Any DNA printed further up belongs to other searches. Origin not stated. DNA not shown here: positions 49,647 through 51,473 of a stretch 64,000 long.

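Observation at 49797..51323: GGDEF domain placed N-terminal to a histidine-kinase core whose phospho-acceptor His is Glu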

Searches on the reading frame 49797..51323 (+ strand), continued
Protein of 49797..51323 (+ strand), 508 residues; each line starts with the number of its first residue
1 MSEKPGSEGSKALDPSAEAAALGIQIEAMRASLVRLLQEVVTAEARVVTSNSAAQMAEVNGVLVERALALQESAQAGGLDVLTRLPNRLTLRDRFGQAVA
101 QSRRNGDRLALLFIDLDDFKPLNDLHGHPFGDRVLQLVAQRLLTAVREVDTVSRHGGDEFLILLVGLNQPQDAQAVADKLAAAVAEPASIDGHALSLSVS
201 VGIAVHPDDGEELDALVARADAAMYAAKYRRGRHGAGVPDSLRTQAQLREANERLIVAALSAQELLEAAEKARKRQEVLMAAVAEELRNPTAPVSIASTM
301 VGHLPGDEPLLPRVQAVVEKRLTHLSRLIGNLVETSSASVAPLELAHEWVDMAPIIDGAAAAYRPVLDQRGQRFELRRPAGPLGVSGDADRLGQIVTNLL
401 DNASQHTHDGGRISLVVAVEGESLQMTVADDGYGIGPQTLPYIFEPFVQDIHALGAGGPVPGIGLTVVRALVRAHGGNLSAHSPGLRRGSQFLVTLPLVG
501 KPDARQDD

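Call 16: find_encoding_contigs(protein=P0092, flank=6000, max_places=2)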
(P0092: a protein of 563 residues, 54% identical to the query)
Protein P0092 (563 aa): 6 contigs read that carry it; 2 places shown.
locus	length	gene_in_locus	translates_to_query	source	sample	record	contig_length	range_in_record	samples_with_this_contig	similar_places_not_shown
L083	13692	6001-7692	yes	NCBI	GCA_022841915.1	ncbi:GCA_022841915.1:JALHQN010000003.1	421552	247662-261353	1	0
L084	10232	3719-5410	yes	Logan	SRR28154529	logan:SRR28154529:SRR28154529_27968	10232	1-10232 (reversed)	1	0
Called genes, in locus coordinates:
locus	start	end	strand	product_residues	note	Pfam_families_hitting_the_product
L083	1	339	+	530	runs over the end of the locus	PF06745:ATPase, PF13401:AAA_22 (faint), PF23442:DUF7125 (faint), PF13481:AAA_25 (weak), PF03796:DnaB_C (weak), PF06745:ATPase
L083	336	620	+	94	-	PF07689:KaiB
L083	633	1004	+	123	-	PF07689:KaiB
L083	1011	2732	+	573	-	PF00989:PAS, PF08448:PAS_4, PF13426:PAS_9, PF00512:HisKA, PF02518:HATPase_c, PF00072:Response_reg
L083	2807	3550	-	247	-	PF13545:HTH_Crp_2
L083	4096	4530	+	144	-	-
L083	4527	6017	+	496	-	PF03796:DnaB_C (faint), PF05625:PAXNEB (faint), PF06745:ATPase, PF13481:AAA_25, PF23442:DUF7125 (faint), PF00004:AAA (faint), PF00005:ABC_tran (faint), PF06745:ATPase, +6 more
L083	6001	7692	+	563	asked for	PF00990:GGDEF, PF02518:HATPase_c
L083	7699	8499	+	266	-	PF13545:HTH_Crp_2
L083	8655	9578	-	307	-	PF00512:HisKA, PF02518:HATPase_c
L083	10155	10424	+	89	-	-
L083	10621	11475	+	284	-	-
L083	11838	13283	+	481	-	PF02874:ATP-synt_ab_N, PF00006:ATP-synt_ab, PF22919:ATP-synt_VA_C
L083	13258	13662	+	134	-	PF02823:ATP-synt_DE_N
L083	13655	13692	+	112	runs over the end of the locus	PF09527:ATPase_gene1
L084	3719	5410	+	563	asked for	PF00990:GGDEF, PF02518:HATPase_c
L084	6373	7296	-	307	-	PF00512:HisKA, PF02518:HATPase_c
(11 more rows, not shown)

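Call 23: search_protein_families(library=pfam, proteins=[L081:3998-4429:+, L083:4096-4527:+, L082:3947-4477:+, L081:7683-8501:+, L083:7699-8496:+], max_evalue=1)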
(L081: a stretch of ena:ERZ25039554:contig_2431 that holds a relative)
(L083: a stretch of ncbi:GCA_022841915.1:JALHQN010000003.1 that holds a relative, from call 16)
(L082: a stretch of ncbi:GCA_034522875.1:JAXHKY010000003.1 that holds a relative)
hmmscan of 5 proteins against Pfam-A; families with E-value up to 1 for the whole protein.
L081:3998-4429:+ (144 aa): 0 families

L083:4096-4527:+ (144 aa): 0 families

L082:3947-4477:+ (177 aa): 1 family
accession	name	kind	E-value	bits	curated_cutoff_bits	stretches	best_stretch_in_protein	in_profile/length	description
PF15611.11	EH_Signature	-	0.13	12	27.5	1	13-71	182-240/423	EH_Signature domain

L081:7683-8501:+ (273 aa): 2 families
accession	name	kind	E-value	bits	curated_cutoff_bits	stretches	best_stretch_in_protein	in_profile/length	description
PF13545.12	HTH_Crp_2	-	2.8e-13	50.1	27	1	176-242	1-69/70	Crp-like helix-turn-helix domain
PF00027.35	cNMP_binding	-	8e-05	23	27.5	1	60-142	5-87/89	Cyclic nucleotide-binding domain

L083:7699-8496:+ (266 aa): 6 families
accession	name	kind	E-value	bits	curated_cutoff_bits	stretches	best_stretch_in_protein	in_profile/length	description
PF13545.12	HTH_Crp_2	-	1.9e-11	44.2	27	1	177-243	1-69/70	Crp-like helix-turn-helix domain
PF00027.35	cNMP_binding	-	0.00037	20.8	27.5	1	61-143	5-87/89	Cyclic nucleotide-binding domain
PF00392.27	GntR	-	0.02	15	27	1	189-232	17-60/64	Bacterial regulatory proteins, gntR family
PF12802.13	MarR_2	-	0.091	13.4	27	1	193-230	20-54/61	MarR family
PF02082.26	Rrf2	-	0.1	13.2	30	1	185-232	13-59/132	Iron-dependent Transcriptional regulator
PF05732.17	RepL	-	0.22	11.4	20.3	1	178-230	59-109/164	Firmicute plasmid replication protein (RepL)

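Call 28: find_encoding_contigs(protein=P0042, flank=6000, max_places=1)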
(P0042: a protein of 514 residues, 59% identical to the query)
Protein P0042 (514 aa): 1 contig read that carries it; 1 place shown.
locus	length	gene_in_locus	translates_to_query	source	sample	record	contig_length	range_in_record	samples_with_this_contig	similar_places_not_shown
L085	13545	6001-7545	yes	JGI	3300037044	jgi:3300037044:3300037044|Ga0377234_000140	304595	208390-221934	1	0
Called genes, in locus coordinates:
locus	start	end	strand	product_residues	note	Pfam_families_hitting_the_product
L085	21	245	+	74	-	-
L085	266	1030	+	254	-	PF00027:cNMP_binding, PF13545:HTH_Crp_2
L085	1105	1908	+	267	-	PF00027:cNMP_binding, PF13545:HTH_Crp_2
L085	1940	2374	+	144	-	PF05239:PRC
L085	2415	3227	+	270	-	PF01841:Transglut_core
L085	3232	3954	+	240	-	-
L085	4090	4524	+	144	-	-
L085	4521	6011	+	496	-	PF00154:RecA_N (faint), PF03796:DnaB_C (faint), PF05625:PAXNEB (faint), PF06745:ATPase, PF08423:Rad51 (weak), PF13481:AAA_25, PF23442:DUF7125 (faint), PF06745:ATPase, +9 more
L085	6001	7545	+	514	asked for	PF00990:GGDEF, PF02518:HATPase_c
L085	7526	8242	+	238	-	PF00027:cNMP_binding (faint), PF13545:HTH_Crp_2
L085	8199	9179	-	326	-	PF03631:Virul_fac_BrkB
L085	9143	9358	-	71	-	-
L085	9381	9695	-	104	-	PF04972:BON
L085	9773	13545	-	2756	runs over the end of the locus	PF10091:Glycoamylase, PF06165:GH94_b-supersand, PF17167:Glyco_hydro_94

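Call 29: find_encoding_contigs(protein=P0121, flank=3000, max_places=3)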
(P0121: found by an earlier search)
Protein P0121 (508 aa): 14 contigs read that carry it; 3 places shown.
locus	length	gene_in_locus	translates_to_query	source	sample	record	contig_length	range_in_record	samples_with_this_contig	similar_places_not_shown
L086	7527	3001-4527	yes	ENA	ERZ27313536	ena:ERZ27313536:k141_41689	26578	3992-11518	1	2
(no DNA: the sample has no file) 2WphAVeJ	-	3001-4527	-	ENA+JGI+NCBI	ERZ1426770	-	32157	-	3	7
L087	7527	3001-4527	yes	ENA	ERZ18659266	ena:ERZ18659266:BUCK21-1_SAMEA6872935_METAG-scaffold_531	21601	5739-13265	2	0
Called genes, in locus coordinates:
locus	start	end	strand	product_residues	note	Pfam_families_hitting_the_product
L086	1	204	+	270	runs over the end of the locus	PF01841:Transglut_core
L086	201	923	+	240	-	-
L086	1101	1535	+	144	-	-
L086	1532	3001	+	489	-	PF00154:RecA_N (faint), PF06745:ATPase, PF13481:AAA_25, PF23442:DUF7125 (faint), PF00004:AAA (faint), PF00005:ABC_tran (faint), PF06745:ATPase, PF13191:AAA_16 (weak), +5 more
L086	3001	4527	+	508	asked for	PF00990:GGDEF, PF02518:HATPase_c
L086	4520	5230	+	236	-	PF13545:HTH_Crp_2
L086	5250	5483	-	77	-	-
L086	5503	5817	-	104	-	PF04972:BON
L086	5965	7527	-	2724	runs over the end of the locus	PF10091:Glycoamylase, PF06165:GH94_b-supersand, PF17167:Glyco_hydro_94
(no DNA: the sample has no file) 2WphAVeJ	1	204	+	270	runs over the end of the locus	PF01841:Transglut_core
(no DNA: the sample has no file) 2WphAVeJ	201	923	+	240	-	-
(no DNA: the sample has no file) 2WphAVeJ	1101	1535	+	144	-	-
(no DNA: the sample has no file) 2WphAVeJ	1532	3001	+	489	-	PF00154:RecA_N (faint), PF06745:ATPase, PF13481:AAA_25, PF23442:DUF7125 (faint), PF00004:AAA (faint), PF00005:ABC_tran (faint), PF06745:ATPase, PF13191:AAA_16 (weak), +5 more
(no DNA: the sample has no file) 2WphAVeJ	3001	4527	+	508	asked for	PF00990:GGDEF, PF02518:HATPase_c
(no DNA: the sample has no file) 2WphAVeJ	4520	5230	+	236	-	PF13545:HTH_Crp_2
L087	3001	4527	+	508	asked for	PF00990:GGDEF, PF02518:HATPase_c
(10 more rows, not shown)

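Call 31: predict_structure(alignment_id=A1)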
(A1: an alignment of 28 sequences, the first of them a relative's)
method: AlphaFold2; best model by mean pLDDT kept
length: 508 residues; sequences in the alignment: 28
mean_pLDDT: 77.8   pTM: 0.45
mean pLDDT of the five models: 77.8, 75.7, 74.2, 73.6, 72.2
residues with pLDDT >= 90: 239; 70-90: 66; 50-70: 162; < 50: 41
segments of 3 or more residues with pLDDT < 50: 1-13, 236-238, 300-305, 451-459, 504-508
pLDDT, mean of each block of 10 residues (from residue 1): 34 50 64 66 64 65 68 68 90 94 93 96 90 97 96 94 95 97 96 94 95 94 91 57 58 56 55 63 65 54 49 59 59 53 79 97 94 96 94 95 91 97 96 82 68 45 79 94 87 95 52
secondary structure, 60 per line:
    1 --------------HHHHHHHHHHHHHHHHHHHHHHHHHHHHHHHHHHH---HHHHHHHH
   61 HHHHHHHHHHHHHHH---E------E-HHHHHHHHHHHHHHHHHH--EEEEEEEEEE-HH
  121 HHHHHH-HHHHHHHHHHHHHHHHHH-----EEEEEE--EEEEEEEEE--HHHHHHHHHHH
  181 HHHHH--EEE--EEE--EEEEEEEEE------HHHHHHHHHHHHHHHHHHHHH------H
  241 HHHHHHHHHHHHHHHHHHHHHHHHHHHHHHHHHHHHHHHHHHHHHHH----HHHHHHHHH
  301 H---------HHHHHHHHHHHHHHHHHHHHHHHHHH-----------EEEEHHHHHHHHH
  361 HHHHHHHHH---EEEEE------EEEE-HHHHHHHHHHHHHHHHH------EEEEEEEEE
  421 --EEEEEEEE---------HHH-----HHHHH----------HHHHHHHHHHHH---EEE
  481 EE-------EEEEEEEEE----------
elements in order: H15-49 H53-75 H88-105 E108-117 H119-126 H128-145 E151-156 E159-167 H170-185 E188-190 E193-195 E198-206 H213-233 H240-287 H292-301 H311-336 E348-351 H352-369 E373-377 E384-387 H389-405 E412-420 E423-430 H448-452 H463-474 E478-482 E490-498

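Call 40: fold_search(model_id=the predicted structure, library=pdb)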
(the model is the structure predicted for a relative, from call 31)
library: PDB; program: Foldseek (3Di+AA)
matches with E <= 10: 1296; with E <= 0.001: 454
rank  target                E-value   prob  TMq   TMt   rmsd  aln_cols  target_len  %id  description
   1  4q20_A                5.2e-16  1.00  0.32  0.67   8.2       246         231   24  Crystal structure of a C-terminal part of tyrosine kinase (DivL) from Caulobacter crescentus CB15 at 2.50 A resolution (released 2014-04-23)
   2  5m3c_B                9.6e-16  1.00  0.31  0.37   5.6       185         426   46  Structure of the hybrid domain (GGDEF-EAL) of PA0575 from Pseudomonas aeruginosa PAO1 at 2.8 Ang. with GTP and Ca2+ bo (released 2017-12-20)
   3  4q20_B                1.1e-15  1.00  0.31  0.64   7.3       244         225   26  Crystal structure of a C-terminal part of tyrosine kinase (DivL) from Caulobacter crescentus CB15 at 2.50 A resolution (released 2014-04-23)
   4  4jav_B                1.6e-15  1.00  0.33  0.65  11.0       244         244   23  Structural basis of a rationally rewired protein-protein interface (HK853wt and RR468mutant V13P, L14I, I17M and N21V) (released 2013-09-04)
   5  6rh8_A                5.1e-15  1.00  0.31  0.64   8.8       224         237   23  Revisiting pH-gated conformational switch. Complex HK853 mutant H260A -RR468 mutant D53A pH 5.3 (released 2020-02-19)
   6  6rh7_A                5.4e-15  1.00  0.32  0.64   9.1       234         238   22  Revisiting pH-gated conformational switch. Complex HK853 mutant H260A -RR468 mutant D53A pH 7.5 (released 2020-02-19)
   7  9a5d_A                6.4e-15  1.00  0.34  0.29  33.5       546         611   15  Integrative model of WALK-YYCH by crosslinking MS and deep learning (released 2024-09-18)
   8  4yme                  8.1e-15  1.00  0.30  0.94   1.3       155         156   40  Crystal structure of a sensory box/GGDEF family protein (CC_0091) from Caulobacter crescentus CB15 at 1.40 A resolution  (released 2015-04-01)
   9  4jas_A                8.1e-15  1.00  0.32  0.65   9.1       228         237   23  Structural basis of a rationally rewired protein-protein interface (HK853mutant A268V, A271G, T275M, V294T and D297E a (released 2013-09-04)
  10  6rh0_B                8.5e-15  1.00  0.32  0.65   8.6       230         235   23  Revisiting pH-gated conformational switch. Complex HK853-RR468 pH 5.5 (released 2020-02-19)
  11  6rh0_A                8.5e-15  1.00  0.31  0.65   8.6       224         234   23  Revisiting pH-gated conformational switch. Complex HK853-RR468 pH 5.5 (released 2020-02-19)
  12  9jfj_A                8.5e-15  1.00  0.31  0.65   8.3       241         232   29  Crystal structure of the cytoplasmic domain of ZraS in ADP-bound form (released 2025-03-26)
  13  3dge_A                1.0e-14  1.00  0.31  0.63   8.7       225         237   24  Structure of a histidine kinase-response regulator complex reveals insights into Two-component signaling and a novel c (released 2009-07-07)
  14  7zp0_A                1.1e-14  1.00  0.31  0.67   7.5       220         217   24  Crystal structure of CusS histidine kinase catalytic core from Escherichia coli (released 2022-08-31)
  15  5uht_A                1.3e-14  1.00  0.30  0.61   8.7       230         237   23  Structure of the Thermotoga maritima HK853-BeF3-RR468 complex at pH 5.0 (released 2017-12-27)
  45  5llx_B                5.7e-13  1.00  0.29  0.23   8.0       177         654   30  Bacteriophytochrome activated diguanylyl cyclase from Idiomarina species A28L with GTP bound (released 2017-03-15)
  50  5llx_A                1.1e-12  1.00  0.29  0.22   7.7       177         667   30  Bacteriophytochrome activated diguanylyl cyclase from Idiomarina species A28L with GTP bound (released 2017-03-15)
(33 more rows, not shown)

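Call 43: search_protein_representatives(protein=window:49797-51320:+)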
Query: 508 residues. Proteins with E-value up to 0.001 (for the whole library): 1268819; up to 1e-10: 545430; up to 1e-30: 25054. The best 150 are listed.
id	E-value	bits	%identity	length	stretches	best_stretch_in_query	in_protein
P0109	6.0e-142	490.8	57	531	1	5-497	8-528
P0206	2.2e-139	482.4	53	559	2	232-501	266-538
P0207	4.2e-128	445.2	54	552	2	231-498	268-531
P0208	3.5e-127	442.1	52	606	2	5-235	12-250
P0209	4.4e-124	431.9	54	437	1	80-503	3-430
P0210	1.5e-117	410.4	52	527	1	16-499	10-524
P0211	3.5e-117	409.1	49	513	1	16-497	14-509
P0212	7.2e-115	401.5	51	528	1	17-498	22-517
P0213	4.9e-109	382.3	49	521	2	228-499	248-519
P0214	4.7e-108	379.1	50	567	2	243-502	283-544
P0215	6.5e-108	378.6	47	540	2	243-499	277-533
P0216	4.8e-107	375.7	49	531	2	74-499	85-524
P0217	3.9e-106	372.7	46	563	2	202-499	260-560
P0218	8.0e-102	358.5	47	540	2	246-502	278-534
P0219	7.7e-101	355.3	46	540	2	232-499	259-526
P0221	5.9e-100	352.4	46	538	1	16-499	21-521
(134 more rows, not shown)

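Call 45: find_encoding_contigs(protein=P0221, flank=6000, max_places=2)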
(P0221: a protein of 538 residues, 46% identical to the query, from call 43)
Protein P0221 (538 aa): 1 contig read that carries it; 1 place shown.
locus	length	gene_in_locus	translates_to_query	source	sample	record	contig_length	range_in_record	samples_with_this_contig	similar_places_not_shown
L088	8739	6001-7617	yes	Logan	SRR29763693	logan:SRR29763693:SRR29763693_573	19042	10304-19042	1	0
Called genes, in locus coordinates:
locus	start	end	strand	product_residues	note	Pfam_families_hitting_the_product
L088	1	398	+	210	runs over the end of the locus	PF06210:DUF1003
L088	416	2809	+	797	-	PF09364:XFP_N, PF03894:XFP, PF09363:XFP_C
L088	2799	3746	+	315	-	PF00696:AA_kinase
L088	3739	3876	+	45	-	-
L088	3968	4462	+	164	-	-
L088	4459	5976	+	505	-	PF00154:RecA_N (faint), PF03796:DnaB_C (faint), PF06745:ATPase, PF13481:AAA_25, PF05625:PAXNEB (weak), PF06745:ATPase, PF13191:AAA_16 (weak), PF23442:DUF7125 (weak), +8 more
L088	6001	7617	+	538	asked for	PF00990:GGDEF, PF00512:HisKA, PF02518:HATPase_c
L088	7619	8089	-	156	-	-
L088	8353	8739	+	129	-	?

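Call 46: find_encoding_contigs(protein=P0215, flank=6000, max_places=2)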
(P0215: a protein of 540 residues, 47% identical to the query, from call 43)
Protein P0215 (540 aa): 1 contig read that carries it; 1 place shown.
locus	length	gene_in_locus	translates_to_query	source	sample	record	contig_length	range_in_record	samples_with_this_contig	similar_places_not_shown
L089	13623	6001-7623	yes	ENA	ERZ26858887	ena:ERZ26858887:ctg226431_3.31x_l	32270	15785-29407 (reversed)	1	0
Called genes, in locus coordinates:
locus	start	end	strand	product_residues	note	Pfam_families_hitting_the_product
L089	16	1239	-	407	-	PF04261:Dyp_perox_N, PF20628:Dyp_perox_C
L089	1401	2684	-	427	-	PF13473:Cupredoxin_1, PF09375:Peptidase_M75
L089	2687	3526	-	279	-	PF03239:FTR1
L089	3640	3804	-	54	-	-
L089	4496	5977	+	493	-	PF00154:RecA_N (faint), PF01580:FtsK_SpoIIIE (faint), PF03796:DnaB_C (faint), PF06745:ATPase, PF13481:AAA_25 (weak), PF13481:AAA_25 (weak), PF06745:ATPase, PF23442:DUF7125 (weak), +10 more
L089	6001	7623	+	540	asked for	PF00990:GGDEF, PF00512:HisKA, PF02518:HATPase_c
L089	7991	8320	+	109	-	PF12840:HTH_20, PF01022:HTH_5 (faint)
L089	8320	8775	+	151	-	-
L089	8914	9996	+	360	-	PF01758:SBF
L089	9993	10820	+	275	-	PF03960:ArsC, PF00583:Acetyltransf_1, PF13508:Acetyltransf_7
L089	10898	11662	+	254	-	PF03358:FMN_red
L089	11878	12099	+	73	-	-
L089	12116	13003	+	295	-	PF01610:DDE_Tnp_ISL3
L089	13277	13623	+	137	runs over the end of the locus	PF13622:4HBT_3, PF03061:4HBT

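Call 48: find_encoding_contigs(protein=P0219, flank=6000, max_places=2)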
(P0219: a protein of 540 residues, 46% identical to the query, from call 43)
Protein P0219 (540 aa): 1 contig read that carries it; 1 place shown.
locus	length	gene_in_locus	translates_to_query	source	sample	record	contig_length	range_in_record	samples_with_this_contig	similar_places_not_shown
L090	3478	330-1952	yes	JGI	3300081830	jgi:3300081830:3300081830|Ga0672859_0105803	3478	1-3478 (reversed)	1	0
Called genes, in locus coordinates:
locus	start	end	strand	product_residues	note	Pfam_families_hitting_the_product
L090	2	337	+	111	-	?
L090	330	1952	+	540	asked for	PF00990:GGDEF, PF00512:HisKA, PF02518:HATPase_c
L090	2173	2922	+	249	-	PF00027:cNMP_binding (weak), PF13545:HTH_Crp_2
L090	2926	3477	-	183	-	?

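Call 49: find_encoding_contigs(protein=P0210, flank=6000, max_places=2)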
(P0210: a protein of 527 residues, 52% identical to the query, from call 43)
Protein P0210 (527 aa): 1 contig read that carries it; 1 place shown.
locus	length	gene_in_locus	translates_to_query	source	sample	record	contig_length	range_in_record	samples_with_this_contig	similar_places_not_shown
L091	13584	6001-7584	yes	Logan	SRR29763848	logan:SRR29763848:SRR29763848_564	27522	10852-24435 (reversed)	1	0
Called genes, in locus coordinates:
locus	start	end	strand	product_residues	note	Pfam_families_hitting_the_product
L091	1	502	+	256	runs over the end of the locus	PF00005:ABC_tran, PF02463:SMC_N (weak), PF13304:AAA_21 (faint)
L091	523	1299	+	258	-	PF09339:HTH_IclR, PF01614:IclR_C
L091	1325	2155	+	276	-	PF00497:SBP_bac_3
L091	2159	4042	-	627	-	PF03160:Calx-beta, PF00150:Cellulase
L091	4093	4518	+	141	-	-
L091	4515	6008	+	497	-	PF00154:RecA_N (faint), PF03796:DnaB_C (faint), PF05625:PAXNEB (faint), PF06745:ATPase, PF13481:AAA_25, PF06745:ATPase, PF13191:AAA_16 (weak), PF13481:AAA_25 (weak), +8 more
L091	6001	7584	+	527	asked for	PF00990:GGDEF, PF00512:HisKA (weak), PF02518:HATPase_c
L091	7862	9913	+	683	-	PF00150:Cellulase, PF01833:TIG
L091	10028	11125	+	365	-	PF01270:Glyco_hydro_8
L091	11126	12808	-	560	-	PF13727:CoA_binding_3, PF03808:Glyco_tran_WecG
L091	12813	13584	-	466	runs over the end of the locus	PF02397:Bac_transf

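Call 78: search_protein_families(library=padloc, proteins=[window:49797-51320:+], max_evalue=0.001)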
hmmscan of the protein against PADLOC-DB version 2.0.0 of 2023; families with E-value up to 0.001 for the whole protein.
window:49797-51320:+ (508 aa): 0 families
